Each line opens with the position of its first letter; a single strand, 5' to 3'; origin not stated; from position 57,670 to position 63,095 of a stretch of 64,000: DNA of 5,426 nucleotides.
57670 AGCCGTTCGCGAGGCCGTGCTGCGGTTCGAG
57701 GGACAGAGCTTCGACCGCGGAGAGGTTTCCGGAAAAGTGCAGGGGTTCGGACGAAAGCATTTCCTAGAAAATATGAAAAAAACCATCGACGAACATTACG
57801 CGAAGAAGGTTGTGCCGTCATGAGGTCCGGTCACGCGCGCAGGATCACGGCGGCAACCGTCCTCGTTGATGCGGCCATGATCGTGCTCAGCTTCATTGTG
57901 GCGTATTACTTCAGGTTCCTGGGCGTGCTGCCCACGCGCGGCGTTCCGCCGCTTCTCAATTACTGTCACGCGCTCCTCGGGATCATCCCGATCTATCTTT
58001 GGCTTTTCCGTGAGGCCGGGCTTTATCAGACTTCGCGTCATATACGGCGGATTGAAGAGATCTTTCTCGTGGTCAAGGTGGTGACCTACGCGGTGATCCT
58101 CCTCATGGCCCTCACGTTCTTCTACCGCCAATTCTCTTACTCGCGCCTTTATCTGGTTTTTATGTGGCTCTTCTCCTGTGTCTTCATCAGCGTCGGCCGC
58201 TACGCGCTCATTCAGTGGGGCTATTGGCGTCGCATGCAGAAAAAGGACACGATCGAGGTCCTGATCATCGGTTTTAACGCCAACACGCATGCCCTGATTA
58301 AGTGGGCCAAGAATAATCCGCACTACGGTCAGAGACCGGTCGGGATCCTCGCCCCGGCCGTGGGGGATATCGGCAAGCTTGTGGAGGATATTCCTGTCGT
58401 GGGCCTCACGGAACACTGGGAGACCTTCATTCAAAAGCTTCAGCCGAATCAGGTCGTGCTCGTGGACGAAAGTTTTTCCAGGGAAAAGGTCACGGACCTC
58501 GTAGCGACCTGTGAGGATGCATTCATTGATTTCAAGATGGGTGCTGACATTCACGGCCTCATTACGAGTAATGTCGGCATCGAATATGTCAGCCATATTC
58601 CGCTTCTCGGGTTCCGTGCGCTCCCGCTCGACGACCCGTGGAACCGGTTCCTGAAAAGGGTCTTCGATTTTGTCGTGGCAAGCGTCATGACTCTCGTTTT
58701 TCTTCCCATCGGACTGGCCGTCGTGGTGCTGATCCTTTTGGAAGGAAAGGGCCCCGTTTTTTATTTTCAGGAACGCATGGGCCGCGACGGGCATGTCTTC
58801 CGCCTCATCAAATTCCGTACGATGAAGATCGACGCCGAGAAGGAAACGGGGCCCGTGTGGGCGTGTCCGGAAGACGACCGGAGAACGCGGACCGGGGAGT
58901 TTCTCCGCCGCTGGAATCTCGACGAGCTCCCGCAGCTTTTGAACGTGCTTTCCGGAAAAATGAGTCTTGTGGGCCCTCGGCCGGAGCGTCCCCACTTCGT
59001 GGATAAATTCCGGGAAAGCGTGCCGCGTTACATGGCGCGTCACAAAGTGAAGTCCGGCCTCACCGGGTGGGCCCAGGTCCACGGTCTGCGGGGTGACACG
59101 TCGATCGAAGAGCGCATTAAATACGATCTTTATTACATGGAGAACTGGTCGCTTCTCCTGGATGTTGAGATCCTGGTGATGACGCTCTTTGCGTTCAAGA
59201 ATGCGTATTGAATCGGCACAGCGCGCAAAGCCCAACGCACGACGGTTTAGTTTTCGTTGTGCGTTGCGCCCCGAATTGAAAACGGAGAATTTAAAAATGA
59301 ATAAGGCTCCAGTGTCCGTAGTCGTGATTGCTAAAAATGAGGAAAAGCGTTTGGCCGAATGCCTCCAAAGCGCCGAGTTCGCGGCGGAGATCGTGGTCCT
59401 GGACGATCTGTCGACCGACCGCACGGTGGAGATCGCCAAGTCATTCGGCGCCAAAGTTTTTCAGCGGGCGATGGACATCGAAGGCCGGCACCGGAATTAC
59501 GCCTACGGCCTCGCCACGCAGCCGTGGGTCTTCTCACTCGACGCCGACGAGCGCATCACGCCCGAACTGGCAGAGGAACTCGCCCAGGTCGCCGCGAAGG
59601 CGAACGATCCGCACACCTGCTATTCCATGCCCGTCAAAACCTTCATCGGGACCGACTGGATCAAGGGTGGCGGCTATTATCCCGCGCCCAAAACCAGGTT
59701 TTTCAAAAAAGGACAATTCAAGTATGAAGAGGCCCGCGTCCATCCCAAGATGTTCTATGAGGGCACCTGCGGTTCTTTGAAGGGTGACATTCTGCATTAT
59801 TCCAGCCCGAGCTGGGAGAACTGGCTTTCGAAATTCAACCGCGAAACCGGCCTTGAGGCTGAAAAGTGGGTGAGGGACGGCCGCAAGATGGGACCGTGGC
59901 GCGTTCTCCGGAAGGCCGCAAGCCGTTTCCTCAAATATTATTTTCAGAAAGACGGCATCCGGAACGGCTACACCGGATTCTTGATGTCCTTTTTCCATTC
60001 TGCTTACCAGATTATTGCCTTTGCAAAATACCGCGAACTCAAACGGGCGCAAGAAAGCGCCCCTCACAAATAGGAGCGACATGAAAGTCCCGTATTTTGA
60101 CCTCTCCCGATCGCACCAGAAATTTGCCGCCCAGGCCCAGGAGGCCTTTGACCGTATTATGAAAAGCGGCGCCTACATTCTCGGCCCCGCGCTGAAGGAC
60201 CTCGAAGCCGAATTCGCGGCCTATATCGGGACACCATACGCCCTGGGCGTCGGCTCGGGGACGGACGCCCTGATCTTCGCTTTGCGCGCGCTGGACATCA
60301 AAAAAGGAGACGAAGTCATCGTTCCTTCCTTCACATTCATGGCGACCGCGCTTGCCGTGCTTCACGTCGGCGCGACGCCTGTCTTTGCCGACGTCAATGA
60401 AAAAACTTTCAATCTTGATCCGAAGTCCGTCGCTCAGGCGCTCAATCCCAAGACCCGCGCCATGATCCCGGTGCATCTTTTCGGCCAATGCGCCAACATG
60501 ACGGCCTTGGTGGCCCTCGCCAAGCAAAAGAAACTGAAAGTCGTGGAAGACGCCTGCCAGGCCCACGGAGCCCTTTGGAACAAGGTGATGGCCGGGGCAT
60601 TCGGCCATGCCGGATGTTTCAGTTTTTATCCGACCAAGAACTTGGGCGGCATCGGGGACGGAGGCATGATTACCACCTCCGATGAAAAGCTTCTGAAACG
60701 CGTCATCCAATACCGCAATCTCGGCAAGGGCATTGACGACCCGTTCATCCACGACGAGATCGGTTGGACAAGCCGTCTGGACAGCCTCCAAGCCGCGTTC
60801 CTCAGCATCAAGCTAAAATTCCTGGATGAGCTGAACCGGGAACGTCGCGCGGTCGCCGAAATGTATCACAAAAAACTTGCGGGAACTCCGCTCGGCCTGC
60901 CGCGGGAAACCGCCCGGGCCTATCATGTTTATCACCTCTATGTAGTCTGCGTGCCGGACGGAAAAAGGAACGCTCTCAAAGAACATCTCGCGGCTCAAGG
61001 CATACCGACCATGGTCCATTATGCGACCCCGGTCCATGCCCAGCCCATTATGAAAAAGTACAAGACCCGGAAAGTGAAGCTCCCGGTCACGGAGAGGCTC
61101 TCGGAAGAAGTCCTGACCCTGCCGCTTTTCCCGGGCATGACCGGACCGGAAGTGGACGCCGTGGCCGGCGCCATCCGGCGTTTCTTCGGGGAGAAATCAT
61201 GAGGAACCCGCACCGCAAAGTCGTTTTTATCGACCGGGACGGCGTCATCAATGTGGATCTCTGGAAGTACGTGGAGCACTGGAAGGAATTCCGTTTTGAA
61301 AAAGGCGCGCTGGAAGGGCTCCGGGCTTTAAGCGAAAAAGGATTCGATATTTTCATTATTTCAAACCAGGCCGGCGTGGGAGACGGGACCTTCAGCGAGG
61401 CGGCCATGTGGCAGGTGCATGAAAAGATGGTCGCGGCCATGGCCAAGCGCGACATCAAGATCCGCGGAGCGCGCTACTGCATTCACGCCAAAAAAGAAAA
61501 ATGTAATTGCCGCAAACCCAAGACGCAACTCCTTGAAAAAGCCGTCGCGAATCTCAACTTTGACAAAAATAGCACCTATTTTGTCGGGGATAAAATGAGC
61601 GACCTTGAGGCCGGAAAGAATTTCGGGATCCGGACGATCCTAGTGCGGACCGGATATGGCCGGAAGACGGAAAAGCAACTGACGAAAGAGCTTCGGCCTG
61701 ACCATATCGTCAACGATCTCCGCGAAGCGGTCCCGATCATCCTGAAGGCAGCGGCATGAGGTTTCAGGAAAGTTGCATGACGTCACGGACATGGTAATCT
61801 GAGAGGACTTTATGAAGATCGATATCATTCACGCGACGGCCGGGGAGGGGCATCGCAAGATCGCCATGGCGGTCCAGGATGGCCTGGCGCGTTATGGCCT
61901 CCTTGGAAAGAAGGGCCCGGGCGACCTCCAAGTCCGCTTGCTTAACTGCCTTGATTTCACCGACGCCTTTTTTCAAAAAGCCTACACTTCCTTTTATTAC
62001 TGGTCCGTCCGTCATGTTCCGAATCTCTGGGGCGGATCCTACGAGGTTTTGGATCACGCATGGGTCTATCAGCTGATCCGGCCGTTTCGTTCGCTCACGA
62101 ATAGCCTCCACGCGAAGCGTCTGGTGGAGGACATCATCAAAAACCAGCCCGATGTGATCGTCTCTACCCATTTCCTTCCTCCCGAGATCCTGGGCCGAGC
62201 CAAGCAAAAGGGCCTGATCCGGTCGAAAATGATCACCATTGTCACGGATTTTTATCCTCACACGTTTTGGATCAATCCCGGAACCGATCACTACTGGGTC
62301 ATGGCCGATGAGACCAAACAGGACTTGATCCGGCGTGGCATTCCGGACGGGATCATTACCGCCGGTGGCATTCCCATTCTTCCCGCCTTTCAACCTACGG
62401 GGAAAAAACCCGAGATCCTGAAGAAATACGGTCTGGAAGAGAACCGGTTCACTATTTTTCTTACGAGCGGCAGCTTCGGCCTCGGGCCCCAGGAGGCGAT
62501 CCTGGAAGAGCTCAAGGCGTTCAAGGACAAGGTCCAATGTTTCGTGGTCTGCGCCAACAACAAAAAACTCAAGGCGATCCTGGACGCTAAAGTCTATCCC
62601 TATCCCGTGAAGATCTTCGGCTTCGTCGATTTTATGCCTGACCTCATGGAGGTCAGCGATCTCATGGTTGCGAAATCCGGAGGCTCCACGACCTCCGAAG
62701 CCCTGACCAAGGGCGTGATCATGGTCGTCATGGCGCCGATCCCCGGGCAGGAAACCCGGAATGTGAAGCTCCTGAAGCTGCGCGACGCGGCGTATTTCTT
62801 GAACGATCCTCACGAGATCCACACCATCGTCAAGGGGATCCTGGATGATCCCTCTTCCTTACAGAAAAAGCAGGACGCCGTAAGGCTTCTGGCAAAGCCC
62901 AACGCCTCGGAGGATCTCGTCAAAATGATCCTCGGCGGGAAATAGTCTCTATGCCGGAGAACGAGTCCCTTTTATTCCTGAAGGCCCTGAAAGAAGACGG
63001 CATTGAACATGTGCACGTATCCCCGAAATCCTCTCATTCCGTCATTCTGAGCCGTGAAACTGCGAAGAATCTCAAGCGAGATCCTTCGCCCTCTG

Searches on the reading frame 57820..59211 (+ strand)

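Call 53: search_protein_families(library=pfam, proteins=[window:57820-59211:+], max_evalue=0.01)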
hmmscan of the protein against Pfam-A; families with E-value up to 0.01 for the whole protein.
window:57820-59211:+ (463 aa): 2 families
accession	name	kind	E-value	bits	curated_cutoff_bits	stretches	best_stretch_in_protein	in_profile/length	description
PF02397.22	Bac_transf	-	4.5e-67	225.5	27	1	279-458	1-176/179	Bacterial sugar transferase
PF13727.12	CoA_binding_3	-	6.6e-11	43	25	1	66-239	3-172/175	CoA-binding domain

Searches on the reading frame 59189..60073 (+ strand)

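Call 53: search_protein_families(library=pfam, proteins=[window:59189-60073:+], max_evalue=0.01)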
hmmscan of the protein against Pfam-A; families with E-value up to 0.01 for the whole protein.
window:59189-60073:+ (294 aa): 2 families
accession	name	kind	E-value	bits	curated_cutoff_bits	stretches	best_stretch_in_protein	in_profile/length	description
PF00535.33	Glycos_transf_2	-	7.6e-18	65.4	23.3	1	43-174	1-136/168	Glycosyl transferase family 2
PF13704.12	Glyco_tranf_2_4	-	0.0014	19.6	27.5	1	49-123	1-84/98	Glycosyl transferase family 2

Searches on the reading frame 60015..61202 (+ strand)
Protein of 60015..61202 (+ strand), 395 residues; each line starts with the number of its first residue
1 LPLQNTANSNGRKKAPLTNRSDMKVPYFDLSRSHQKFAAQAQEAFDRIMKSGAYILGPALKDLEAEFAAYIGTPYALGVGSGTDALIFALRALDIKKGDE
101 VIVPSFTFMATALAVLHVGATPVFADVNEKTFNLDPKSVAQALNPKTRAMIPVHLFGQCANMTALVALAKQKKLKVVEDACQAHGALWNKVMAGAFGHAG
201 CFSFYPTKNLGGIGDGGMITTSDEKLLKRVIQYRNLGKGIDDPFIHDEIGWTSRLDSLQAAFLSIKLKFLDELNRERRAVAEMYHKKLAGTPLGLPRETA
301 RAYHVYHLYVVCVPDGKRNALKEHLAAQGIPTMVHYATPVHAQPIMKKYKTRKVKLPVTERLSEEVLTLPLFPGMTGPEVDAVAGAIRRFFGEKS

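Call 53: search_protein_families(library=pfam, proteins=[window:60015-61202:+], max_evalue=0.01)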
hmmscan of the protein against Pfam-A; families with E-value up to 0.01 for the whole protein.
window:60015-61202:+ (395 aa): 5 families
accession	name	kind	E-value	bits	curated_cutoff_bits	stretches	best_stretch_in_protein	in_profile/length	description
PF01041.23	DegT_DnrJ_EryC1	-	2.1e-114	382.9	19.8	1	39-387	5-359/360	DegT/DnrJ/EryC1/StrS aminotransferase family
PF00155.27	Aminotran_1_2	-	1.6e-08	34.6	19.7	1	54-186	38-180/361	Aminotransferase class I and II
PF01212.27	Beta_elim_lyase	-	3e-06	27.2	27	1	57-242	31-232/288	Beta-eliminating lyase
PF01053.26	Cys_Met_Meta_PP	-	8.2e-06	25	27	1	58-239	52-232/381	Cys/Met metabolism PLP-dependent enzyme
PF00266.25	Aminotran_5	-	0.00015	21.3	21.5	1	79-185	67-181/371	Aminotransferase class-V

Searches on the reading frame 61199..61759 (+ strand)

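Call 53: search_protein_families(library=pfam, proteins=[window:61199-61759:+], max_evalue=0.01)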
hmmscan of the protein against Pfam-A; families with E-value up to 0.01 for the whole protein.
window:61199-61759:+ (186 aa): 5 families
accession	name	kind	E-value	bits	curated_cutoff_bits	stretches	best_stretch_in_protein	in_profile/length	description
PF13242.12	Hydrolase_like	-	7e-19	68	22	1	104-177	2-75/75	HAD-hyrolase-like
PF13419.12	HAD_2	-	2.5e-12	47.7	23.8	1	100-149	129-178/178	Haloacid dehalogenase-like hydrolase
PF08645.17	PNK3P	-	7.9e-09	35.9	22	1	27-133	26-127/161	Polynucleotide kinase 3 phosphatase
PF00702.32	Hydrolase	-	2.8e-08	34.8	26.4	1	36-143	102-191/191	haloacid dehalogenase-like hydrolase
PF12710.13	HAD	-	0.0026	18.6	27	1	33-138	86-187/189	haloacid dehalogenase-like hydrolase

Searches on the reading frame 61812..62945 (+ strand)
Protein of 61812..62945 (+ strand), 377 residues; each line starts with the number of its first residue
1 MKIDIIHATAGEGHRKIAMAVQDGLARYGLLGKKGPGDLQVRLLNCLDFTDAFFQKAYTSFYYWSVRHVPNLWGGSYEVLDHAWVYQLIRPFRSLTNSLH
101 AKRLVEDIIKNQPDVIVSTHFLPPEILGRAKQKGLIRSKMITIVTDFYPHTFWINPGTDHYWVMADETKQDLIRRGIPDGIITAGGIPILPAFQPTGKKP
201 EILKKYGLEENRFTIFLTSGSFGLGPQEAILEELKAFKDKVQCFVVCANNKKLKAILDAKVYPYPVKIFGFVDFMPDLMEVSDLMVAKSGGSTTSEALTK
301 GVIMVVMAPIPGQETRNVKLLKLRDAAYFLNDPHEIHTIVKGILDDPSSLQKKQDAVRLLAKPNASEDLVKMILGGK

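Call 53: search_protein_families(library=pfam, proteins=[window:61812-62945:+], max_evalue=0.01)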
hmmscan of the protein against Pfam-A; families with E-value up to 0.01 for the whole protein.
window:61812-62945:+ (377 aa): 3 families
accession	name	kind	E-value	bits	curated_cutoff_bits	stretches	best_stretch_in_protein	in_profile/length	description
PF06925.17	MGDG_synth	-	6.4e-25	88.6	25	1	38-189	19-169/169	Monogalactosyldiacylglycerol (MGDG) synthase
PF04101.22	Glyco_tran_28_C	-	1.3e-07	32.3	22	1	214-351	1-145/166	Glycosyltransferase family 28 C-terminal domain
PF02350.25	Epimerase_2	-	0.0004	19.8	30.6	1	163-373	128-346/347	UDP-N-acetylglucosamine 2-epimerase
